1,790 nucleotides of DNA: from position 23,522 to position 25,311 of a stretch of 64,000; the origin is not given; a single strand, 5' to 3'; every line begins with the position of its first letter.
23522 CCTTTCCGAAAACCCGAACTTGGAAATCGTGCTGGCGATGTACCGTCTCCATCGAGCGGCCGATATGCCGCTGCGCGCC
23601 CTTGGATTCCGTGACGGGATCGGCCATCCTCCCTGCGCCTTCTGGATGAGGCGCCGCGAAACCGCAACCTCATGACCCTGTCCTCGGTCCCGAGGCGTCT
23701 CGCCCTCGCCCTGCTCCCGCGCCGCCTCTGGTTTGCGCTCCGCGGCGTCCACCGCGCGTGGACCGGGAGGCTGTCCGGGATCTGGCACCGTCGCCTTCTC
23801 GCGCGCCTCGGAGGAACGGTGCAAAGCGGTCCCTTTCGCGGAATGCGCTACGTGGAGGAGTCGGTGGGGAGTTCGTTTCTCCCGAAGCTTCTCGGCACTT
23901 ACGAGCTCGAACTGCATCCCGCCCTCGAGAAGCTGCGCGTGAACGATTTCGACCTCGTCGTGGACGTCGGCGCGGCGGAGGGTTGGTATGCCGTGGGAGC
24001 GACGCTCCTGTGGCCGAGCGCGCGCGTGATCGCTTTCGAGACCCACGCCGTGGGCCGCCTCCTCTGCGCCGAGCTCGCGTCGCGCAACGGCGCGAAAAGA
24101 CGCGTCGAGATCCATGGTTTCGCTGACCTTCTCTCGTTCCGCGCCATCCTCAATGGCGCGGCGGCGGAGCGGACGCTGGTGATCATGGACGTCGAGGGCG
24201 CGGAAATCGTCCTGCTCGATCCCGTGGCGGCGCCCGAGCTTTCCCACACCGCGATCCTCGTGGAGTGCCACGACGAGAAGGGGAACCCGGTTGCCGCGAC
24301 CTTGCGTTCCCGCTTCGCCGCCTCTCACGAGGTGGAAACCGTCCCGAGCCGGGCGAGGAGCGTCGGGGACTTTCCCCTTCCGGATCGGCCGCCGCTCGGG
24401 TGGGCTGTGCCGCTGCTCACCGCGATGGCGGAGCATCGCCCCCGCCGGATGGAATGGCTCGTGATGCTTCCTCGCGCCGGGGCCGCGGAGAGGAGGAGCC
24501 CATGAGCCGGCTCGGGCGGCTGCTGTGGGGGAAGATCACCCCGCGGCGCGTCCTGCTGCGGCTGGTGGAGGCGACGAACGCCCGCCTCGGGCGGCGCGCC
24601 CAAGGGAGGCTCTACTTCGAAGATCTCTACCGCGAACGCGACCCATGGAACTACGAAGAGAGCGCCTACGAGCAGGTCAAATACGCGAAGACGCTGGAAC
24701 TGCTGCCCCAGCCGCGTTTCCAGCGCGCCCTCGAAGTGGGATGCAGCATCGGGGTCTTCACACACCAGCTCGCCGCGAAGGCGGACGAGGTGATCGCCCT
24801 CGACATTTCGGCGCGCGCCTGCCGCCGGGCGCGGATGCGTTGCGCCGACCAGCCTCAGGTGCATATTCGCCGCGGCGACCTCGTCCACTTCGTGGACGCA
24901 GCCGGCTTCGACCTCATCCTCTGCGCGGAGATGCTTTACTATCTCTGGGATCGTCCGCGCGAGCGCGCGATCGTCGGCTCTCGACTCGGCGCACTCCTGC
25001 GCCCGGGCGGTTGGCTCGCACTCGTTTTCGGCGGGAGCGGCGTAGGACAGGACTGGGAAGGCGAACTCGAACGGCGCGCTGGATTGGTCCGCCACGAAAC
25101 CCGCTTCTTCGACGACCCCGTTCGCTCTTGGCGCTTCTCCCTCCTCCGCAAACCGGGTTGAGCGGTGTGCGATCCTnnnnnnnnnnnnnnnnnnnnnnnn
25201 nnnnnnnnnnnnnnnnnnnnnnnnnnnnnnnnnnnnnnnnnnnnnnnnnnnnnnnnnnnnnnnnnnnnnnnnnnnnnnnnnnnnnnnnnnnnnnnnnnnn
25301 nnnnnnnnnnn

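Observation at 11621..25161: Hybrid exopolysaccharide/O-antigen-like locus with one operon-like gene chain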

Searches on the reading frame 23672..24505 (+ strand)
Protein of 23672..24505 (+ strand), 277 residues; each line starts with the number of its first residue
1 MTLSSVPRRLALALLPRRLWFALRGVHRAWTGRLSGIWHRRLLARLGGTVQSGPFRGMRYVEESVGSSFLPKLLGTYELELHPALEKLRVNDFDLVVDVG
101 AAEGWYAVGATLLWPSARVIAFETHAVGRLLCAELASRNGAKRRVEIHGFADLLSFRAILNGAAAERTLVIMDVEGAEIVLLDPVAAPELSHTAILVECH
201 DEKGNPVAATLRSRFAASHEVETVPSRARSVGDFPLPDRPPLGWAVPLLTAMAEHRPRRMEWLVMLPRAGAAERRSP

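Call 6: search_protein_families(library=pfam, proteins=[window:23672-24505:+], max_evalue=0.01)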
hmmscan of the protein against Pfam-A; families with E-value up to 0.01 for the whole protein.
window:23672-24505:+ (277 aa): 0 families

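Call 9: search_protein_families(library=ncbifam, proteins=[window:23672-24505:+], max_evalue=0.01)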
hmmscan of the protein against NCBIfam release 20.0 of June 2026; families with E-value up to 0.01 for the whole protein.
window:23672-24505:+ (277 aa): 3 families
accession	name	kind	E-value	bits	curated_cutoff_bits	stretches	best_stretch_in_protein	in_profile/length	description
TIGR01444.1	fkbM_fam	subfamily_domain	1.3e-06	28.9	37.7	1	96-149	2-54/143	FkbM family methyltransferase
TIGR02469.1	CbiT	equivalog_domain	0.0038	17.5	78.3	1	84-138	11-65/124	precorrin-6Y C5,15-methyltransferase (decarboxylating) subunit CbiT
NF006138.0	PRK08287.1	equivalog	0.0057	16.5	210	1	84-135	23-74/189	decarboxylating cobalt-precorrin-6B (C(15))-methyltransferase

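Call 29: search_solved_structures(query=window:23672-24505:+, max_evalue=1)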
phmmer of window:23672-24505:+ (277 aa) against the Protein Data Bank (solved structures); distinct sequences matched with E-value up to 1: 2.
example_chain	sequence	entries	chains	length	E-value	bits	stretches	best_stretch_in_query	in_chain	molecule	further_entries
5i2h_A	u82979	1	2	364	0.41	13.3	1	95-149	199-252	O-methyltransferase family 2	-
3e05_A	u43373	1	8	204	0.5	13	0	83-125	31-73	Precorrin-6Y C5,15-methyltransferase (Decarboxylating)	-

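Call 49: search_solved_structures(query=A3, max_evalue=1, show_alignments=1)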
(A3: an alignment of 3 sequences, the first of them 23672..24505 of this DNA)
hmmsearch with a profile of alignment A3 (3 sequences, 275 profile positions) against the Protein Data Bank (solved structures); distinct sequences matched with E-value up to 1: 29.
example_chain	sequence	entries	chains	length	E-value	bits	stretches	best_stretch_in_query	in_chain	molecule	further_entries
5k05_A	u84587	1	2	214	0.055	16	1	93-151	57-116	Catechol O-methyltransferase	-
5k0c_A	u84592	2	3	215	0.055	16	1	93-151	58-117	Catechol O-methyltransferase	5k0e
5k09_A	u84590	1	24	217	0.056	16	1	93-151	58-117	Catechol O-methyltransferase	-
5k0b_A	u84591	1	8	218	0.057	16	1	93-151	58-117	Catechol O-methyltransferase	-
5k0f_A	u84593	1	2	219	0.057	15.9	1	93-151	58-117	Catechol O-methyltransferase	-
5k0g_A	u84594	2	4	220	0.058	15.9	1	93-151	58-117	Catechol O-methyltransferase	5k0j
3bwm_A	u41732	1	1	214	0.058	15.9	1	94-148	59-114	Catechol O-methyltransferase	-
4xue_B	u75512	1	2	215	0.058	15.9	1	94-148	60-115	Catechol O-methyltransferase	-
3a7e_A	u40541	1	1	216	0.059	15.9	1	94-148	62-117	Catechol O-methyltransferase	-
5k01_A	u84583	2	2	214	0.06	15.9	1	93-151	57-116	Catechol O-methyltransferase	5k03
4xuc_A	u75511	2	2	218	0.06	15.9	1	94-148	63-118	Catechol O-methyltransferase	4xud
4pyi_A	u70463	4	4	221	0.062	15.8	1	94-148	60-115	Catechol O-methyltransferase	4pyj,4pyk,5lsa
5k0l_A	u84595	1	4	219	0.062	15.8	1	93-151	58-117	Catechol O-methyltransferase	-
5k0n_A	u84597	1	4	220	0.063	15.8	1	93-151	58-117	Catechol O-methyltransferase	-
3nwe_A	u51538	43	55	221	0.064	15.8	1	93-151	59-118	Catechol O-methyltransferase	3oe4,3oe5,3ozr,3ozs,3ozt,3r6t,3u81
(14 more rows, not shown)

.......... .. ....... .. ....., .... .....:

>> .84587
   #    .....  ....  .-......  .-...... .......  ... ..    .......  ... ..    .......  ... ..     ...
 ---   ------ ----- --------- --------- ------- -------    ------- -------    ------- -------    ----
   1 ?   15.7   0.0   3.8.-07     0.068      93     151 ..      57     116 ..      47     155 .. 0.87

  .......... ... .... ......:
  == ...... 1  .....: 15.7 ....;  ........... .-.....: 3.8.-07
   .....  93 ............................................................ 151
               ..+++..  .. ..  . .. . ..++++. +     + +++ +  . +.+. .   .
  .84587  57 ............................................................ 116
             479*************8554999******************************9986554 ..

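Call 57: search_protein_families(library=pfam, alignment_id=A3, max_evalue=1)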
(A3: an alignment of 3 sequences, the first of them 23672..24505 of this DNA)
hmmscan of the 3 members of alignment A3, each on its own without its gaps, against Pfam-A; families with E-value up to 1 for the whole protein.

A. member 1, window:23672-24505:+ (277 aa): 1 family
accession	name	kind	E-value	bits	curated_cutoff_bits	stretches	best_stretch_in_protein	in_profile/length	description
PF00891.24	Methyltransf_2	-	0.088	12.6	22.3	1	59-127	29-97/210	O-methyltransferase domain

B. families by the number of members that match (of 3 scanned): 2 families
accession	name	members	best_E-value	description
PF05050.19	Methyltransf_21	1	0.048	Methyltransferase FkbM domain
PF00891.24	Methyltransf_2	1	0.088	O-methyltransferase domain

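Call 71: find_homologous_proteins(query=window:23672-24505:+, max_evalue=0.001)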
Query window:23672-24505:+ (277 aa): 246 proteins with E <= 0.001 among 8000 candidates; the best 120 are listed.
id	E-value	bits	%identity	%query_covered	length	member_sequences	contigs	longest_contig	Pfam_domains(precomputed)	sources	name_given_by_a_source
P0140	3.0e-178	609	100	100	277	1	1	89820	-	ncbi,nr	ncbi:MAG: hypothetical protein IT578_03160 [Verrucomicrobiae bacterium]|nr:hypothetical protein [Ver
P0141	2.6e-129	449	73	93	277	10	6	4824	-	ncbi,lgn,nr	ncbi:MAG: hypothetical protein HUU04_08855 [Verrucomicrobiae bacterium]|nr:hypothetical protein [Ver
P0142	2.2e-119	416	70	95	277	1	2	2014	-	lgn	-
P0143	4.1e-112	392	66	97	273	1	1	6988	-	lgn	-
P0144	1.4e-109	384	67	96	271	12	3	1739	-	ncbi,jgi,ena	jgi:hypothetical protein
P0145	1.7e-61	226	66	58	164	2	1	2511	-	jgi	jgi:hypothetical protein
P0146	6.6e-52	195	50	82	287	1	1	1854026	-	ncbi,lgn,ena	-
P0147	8.9e-52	194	51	81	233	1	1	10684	-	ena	-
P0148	2.8e-50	189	47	84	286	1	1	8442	-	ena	-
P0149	8.6e-50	188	44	82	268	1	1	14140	-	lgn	-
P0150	8.6e-50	188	49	79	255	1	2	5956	-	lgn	-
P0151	5.0e-49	185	43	90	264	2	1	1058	-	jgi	-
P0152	3.4e-48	183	48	78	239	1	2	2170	-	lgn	-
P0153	3.8e-48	182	45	86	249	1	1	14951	-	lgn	-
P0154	1.2e-47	181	44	83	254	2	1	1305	-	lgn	-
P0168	4.4e-43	166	40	87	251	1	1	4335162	PF05050.20,PF02475.24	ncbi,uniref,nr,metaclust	ncbi:class I SAM-dependent methyltransferase [Methylomarinum vadi]|uniref:hypothetical protein n=1 T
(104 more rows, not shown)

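Call 75: find_encoding_contigs(protein=P0146, flank=8000, max_places=1)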
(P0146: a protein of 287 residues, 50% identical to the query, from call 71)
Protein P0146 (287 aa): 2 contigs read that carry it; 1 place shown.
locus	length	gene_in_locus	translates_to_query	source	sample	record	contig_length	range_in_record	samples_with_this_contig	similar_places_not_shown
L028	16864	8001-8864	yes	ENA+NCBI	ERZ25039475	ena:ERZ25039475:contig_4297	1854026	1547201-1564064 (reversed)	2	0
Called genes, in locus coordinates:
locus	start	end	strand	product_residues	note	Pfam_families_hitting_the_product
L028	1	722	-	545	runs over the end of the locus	PF11067:DUF2868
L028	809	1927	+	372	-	PF13519:VWA_2 (weak), PF25106:VWA_4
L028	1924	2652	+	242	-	PF13411:MerR_1 (weak)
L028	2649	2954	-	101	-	-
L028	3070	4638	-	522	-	PF01120:Alpha_L_fucos, PF16757:Fucosidase_C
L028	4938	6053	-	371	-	PF13439:Glyco_transf_4 (weak), PF13579:Glyco_trans_4_4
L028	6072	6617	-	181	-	PF00132:Hexapep (weak)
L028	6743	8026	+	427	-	PF00005:ABC_tran, PF13304:AAA_21 (faint), PF14524:Wzt_C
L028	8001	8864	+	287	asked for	-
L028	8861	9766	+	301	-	-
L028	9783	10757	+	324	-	-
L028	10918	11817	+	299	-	PF05050:Methyltransf_21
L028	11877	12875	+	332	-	-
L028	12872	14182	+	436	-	PF20706:GT4-conflict, PF00534:Glycos_transf_1, PF13692:Glyco_trans_1_4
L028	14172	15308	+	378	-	PF13692:Glyco_trans_1_4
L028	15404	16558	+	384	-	PF01757:Acyl_transf_3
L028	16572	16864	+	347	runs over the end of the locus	PF13439:Glyco_transf_4 (weak), PF00534:Glycos_transf_1, PF13692:Glyco_trans_1_4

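Call 76: find_encoding_contigs(protein=P0168, flank=8000, max_places=1)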
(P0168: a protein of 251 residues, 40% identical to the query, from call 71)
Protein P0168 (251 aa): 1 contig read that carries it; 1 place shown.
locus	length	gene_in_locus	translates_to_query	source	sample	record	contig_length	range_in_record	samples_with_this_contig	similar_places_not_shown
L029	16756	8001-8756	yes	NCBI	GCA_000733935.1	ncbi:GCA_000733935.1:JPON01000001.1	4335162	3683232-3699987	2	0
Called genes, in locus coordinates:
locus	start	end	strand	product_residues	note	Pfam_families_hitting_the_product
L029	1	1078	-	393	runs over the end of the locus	PF07690:MFS_1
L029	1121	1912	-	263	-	PF01936:NYN, PF12872:OST-HTH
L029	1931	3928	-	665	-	PF01553:Acyltransferase, PF00501:AMP-binding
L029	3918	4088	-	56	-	PF01553:Acyltransferase (weak)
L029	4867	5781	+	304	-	PF00685:Sulfotransfer_1 (faint), PF13469:Sulfotransfer_3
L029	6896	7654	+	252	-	PF04488:Gly_transf_sug (weak), PF05704:Caps_synth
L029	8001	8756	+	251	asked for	PF02475:TRM5-TYW2_MTfase (weak), PF05050:Methyltransf_21 (faint)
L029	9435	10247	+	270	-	PF00535:Glycos_transf_2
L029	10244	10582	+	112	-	PF10066:DUF2304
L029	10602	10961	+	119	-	PF00892:EamA (weak)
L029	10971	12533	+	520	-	PF13231:PMT_2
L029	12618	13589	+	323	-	PF14706:Tnp_DNA_bind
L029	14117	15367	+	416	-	PF00078:RVT_1, PF08388:GIIM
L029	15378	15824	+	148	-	PF02281:Dimer_Tnp_Tn5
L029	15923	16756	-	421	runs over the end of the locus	PF19358:DUF5935, PF04932:Wzy_C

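Call 81: predict_structure(alignment_id=A5)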
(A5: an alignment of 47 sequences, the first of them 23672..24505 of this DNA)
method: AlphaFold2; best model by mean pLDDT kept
length: 277 residues; sequences in the alignment: 47
mean_pLDDT: 93.9   pTM: 0.89
mean pLDDT of the five models: 93.9, 93.2, 92.9, 92.6, 92.3
residues with pLDDT >= 90: 240; 70-90: 28; 50-70: 9; < 50: 0
segments of 3 or more residues with pLDDT < 50: none
pLDDT, mean of each block of 10 residues (from residue 1): 79 91 92 92 96 98 92 97 97 97 97 98 97 98 98 98 95 95 98 97 93 98 97 92 85 93 95 65
secondary structure, 60 per line:
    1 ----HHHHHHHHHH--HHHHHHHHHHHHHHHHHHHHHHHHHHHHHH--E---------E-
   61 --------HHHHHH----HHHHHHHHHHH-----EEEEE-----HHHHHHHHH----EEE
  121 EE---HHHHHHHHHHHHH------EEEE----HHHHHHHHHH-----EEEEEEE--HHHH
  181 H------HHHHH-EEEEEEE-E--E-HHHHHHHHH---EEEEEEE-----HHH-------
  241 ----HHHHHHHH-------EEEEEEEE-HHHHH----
elements in order: H5-14 H17-46 H69-74 H79-89 E95-99 H105-113 E118-122 H126-138 E145-148 H153-162 E168-174 H177-181 H188-192 E194-200 H207-215 E219-225 H245-252 E260-267 H269-273

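Call 83: fold_search(model_id=the predicted structure, library=pdb)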
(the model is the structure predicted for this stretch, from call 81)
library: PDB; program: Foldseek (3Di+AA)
matches with E <= 10: 1956; with E <= 0.001: 1001
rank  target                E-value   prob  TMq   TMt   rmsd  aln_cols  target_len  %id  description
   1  5k09_A                7.3e-08  1.00  0.44  0.55   7.9       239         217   16  Crystal Structure of COMT in complex with a thiazole ligand (released 2016-09-07)
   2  5lr6_B                8.7e-08  1.00  0.45  0.56   6.4       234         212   15  Crystal Structure of COMT in complex with [3-(2,4-dimethyl-1,3-thiazol-5-yl)-1H-pyrazol-5-yl]-(4-phenylpiperazin-1-yl) (released 2016-08-31)
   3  5zw3_B                1.2e-07  1.00  0.46  0.63   7.5       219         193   13  Crystal Structure of TrmR from B. subtilis (released 2018-07-11)
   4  3e05_D                1.2e-07  1.00  0.49  0.67   4.2       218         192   13  CRYSTAL STRUCTURE OF Precorrin-6y C5,15-methyltransferase FROM Geobacter metallireducens GS-15 (released 2008-08-12)
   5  7cvu_A                1.5e-07  1.00  0.46  0.57   5.2       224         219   11  Crystal structure of Catechol o-methyl transferase (COMT) from Niastella koreensis (released 2021-09-01)
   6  6aw6                  1.8e-07  1.00  0.49  0.61   6.7       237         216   14  1.70A resolution structure of catechol O-methyltransferase (COMT) L136M (rhombohedral form) from Nannospalax galili (released 2018-09-12)
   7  7cvx_B                1.9e-07  1.00  0.46  0.57   4.2       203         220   12  Crystal structure of Catechol o-methyl transferase (COMT) from Niastella koreensis (released 2020-11-18)
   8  7cvu_C                1.9e-07  1.00  0.45  0.55   4.0       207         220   11  Crystal structure of Catechol o-methyl transferase (COMT) from Niastella koreensis (released 2021-09-01)
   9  5lhm                  1.9e-07  1.00  0.46  0.57   7.7       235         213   14  Crystal Structure of SafC from Myxococcus xanthus apo-Form (released 2017-05-24)
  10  2zth                  1.9e-07  1.00  0.45  0.58   6.8       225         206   17  Crystal structure of holo form of rat catechol-o-methyltransferase (released 2009-01-13)
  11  5lr6_D                1.9e-07  1.00  0.45  0.56   6.7       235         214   15  Crystal Structure of COMT in complex with [3-(2,4-dimethyl-1,3-thiazol-5-yl)-1H-pyrazol-5-yl]-(4-phenylpiperazin-1-yl) (released 2016-08-31)
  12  4p7f                  2.0e-07  1.00  0.48  0.61   6.6       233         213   14  Mouse apo-COMT (released 2014-06-11)
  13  5lqk                  2.0e-07  1.00  0.48  0.60   6.1       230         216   14  Crystal Structure of COMT in complex with N-[(E)-3-[(2R,3S,4R,5R)-5-(6-aminopurin-9-yl)-3,4-dihydroxyoxolan-2-yl]prop-2- (released 2016-08-31)
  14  5k0f_A                2.0e-07  1.00  0.43  0.52   6.7       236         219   16  Crystal Structure of COMT in complex with 5-[5-[1-(4-methoxyphenyl)ethyl]-1H-pyrazol-3-yl]-2,4-dimethyl-1,3-thiazole (released 2016-09-07)
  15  3dul_B                2.1e-07  1.00  0.45  0.58   4.9       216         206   11  Crystal Structure Analysis of the O-methyltransferase from Bacillus cereus (released 2008-08-05)
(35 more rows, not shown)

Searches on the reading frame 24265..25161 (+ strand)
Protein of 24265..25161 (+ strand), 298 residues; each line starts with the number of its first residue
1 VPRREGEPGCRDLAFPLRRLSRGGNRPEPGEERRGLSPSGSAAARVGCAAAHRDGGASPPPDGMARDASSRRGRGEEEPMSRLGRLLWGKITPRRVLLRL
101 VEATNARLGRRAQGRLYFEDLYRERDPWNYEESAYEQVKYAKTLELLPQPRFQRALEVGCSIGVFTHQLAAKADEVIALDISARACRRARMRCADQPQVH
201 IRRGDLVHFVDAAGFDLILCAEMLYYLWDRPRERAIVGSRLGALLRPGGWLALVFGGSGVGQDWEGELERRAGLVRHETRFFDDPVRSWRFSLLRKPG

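Call 6: search_protein_families(library=pfam, proteins=[window:24265-25161:+], max_evalue=0.01)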
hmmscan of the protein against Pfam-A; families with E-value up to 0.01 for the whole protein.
window:24265-25161:+ (298 aa): 7 families
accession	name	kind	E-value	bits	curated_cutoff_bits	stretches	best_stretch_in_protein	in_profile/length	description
PF05401.17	NodS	-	3.9e-22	79.5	24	1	124-257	15-146/201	Nodulation protein S (NodS)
PF13649.12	Methyltransf_25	-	1.1e-13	52.1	27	1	156-249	2-97/97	Methyltransferase domain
PF08242.18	Methyltransf_12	-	2.7e-12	47.7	30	1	156-251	1-98/98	Methyltransferase domain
PF08241.18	Methyltransf_11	-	1.8e-11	45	21.2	1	156-252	1-94/95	Methyltransferase domain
PF13489.12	Methyltransf_23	-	7.5e-08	32.7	27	1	140-253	9-116/164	Methyltransferase domain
PF13847.12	Methyltransf_31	-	1.1e-06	28.8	27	1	154-227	6-87/145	Methyltransferase domain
PF05175.20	MTS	-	1e-05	25.7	23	1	144-220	24-104/170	Methyltransferase small domain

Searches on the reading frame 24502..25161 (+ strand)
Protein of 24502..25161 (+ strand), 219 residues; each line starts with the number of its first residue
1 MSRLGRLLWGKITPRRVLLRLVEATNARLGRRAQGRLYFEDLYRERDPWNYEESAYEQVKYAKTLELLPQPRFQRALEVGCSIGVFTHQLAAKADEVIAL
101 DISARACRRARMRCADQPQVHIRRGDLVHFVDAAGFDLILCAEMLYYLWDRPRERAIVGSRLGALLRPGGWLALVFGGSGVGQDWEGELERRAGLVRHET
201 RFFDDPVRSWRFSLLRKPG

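Call 9: search_protein_families(library=ncbifam, proteins=[window:24502-25161:+], max_evalue=0.01)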
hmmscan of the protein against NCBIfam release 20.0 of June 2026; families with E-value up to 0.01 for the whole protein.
window:24502-25161:+ (219 aa): 25 families
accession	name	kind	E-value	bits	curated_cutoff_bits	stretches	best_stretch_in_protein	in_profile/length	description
NF041650.1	nod_mtase_NodS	equivalog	7.1e-25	87.8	300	1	45-179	10-142/190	nodulation methyltransferase NodS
TIGR04345.1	ovoA_Cterm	equivalog_domain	3e-09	36.8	170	1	66-110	35-79/242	putative 4-mercaptohistidine N1-methyltransferase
NF043040.1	corrin_prot_MT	hypoth_equivalog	2.8e-08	33.5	180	1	74-174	43-147/216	corrinoid protein-associated methyltransferase CpaM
TIGR02072.1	BioC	equivalog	3.6e-08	33.5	184.95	1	50-174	8-132/244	malonyl-ACP O-methyltransferase BioC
TIGR02021.1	BchM-ChlM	equivalog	3.9e-08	33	158.9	1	61-147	41-130/218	magnesium protoporphyrin IX methyltransferase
NF007610.0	PRK10258.1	equivalog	1.7e-06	27.6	342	1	50-173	19-137/251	malonyl-ACP O-methyltransferase BioC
NF000337.1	erm_SHROVE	exception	1.9e-06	27.4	320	1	73-128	29-84/248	ErmE/ErmH/ErmO/ErmR family 23S rRNA (adenine(2058)-N(6))-methyltransferase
TIGR01983.1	UbiG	equivalog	2.3e-06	27.1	102.95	1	74-173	51-150/228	bifunctional 2-polyprenyl-6-hydroxyphenol methylase/3-demethylubiquinol 3-O-methyltransferase UbiG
NF011527.0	PRK14968.1-1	equivalog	3.6e-06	26.8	242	1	74-140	36-98/192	putative methyltransferase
TIGR00755.1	ksgA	equivalog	3.9e-06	26.4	171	1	64-131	21-89/256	16S rRNA (adenine(1518)-N(6)/adenine(1519)-N(6))-dimethyltransferase RsmA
NF041820.1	daptide_MTase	equivalog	5.5e-06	26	175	1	40-174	4-142/243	daptide-type RiPP biosynthesis methyltransferase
NF000499.2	Erm23S_rRNA_broad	equivalog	6.6e-06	25.7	212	1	75-130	26-81/244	23S ribosomal RNA methyltransferase Erm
NF011529.0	PRK14968.1-3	equivalog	1.9e-05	24.2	162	1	72-140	34-103/198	putative methyltransferase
TIGR00537.1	hemK_rel_arch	hypoth_equivalog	0.00012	21.9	87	1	73-141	20-88/179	HemK2/MTQ2 family protein methyltransferase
TIGR04290.1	meth_Rta_06860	hypoth_equivalog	0.0004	19.9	300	1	56-148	32-128/226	TIGR04290 family methyltransferase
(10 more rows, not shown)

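Call 30: search_solved_structures(query=window:24502-25161:+, max_evalue=0.01)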
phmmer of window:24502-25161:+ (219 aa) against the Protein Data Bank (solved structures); distinct sequences matched with E-value up to 0.01: 36.
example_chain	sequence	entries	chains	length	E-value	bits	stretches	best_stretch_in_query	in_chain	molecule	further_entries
3ofj_A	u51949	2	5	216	2e-17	66.7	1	45-178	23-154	Nodulation protein S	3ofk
4isc_A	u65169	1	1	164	6.9e-14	55.1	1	56-172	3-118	Methyltransferase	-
5wp5_A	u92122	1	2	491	4.9e-10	42.5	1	57-178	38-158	Phosphomethylethanolamine N-methyltransferase 2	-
5wp4_A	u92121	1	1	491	6e-10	42.2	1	60-179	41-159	Phosphoethanolamine N-methyltransferase 1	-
8gdu_A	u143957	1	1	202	3.1e-06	30.1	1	38-202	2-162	Methyltransferase domain-containing protein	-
9bxh_A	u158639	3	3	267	3.4e-06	30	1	74-123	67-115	5-selenohistidine N-methyltransferase OvsM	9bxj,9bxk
9fcd_A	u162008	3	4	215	4.5e-06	29.6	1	68-173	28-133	SAM-dependent methyltransferase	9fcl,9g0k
9fcy_A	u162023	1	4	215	4.5e-06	29.6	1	68-173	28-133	SAM-dependent methyltransferase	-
9fd3_A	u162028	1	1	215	4.6e-06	29.6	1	68-173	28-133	SAM-dependent methyltransferase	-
3ccf_A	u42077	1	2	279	1.2e-05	28.2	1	64-180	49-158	Cyclopropane-fatty-acyl-phospholipid synthase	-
9fcq_A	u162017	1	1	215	1.5e-05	27.8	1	68-173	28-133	SAM-dependent methyltransferase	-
9fcs_A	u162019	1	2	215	1.6e-05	27.8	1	68-173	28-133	SAM-dependent methyltransferase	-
9fcx_A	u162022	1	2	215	1.6e-05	27.8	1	68-173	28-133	SAM-dependent methyltransferase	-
1wzn_A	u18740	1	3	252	1.6e-05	27.8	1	71-175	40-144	SAM-dependent methyltransferase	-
9fcu_A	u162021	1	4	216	1.6e-05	27.7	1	68-173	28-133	SAM-dependent methyltransferase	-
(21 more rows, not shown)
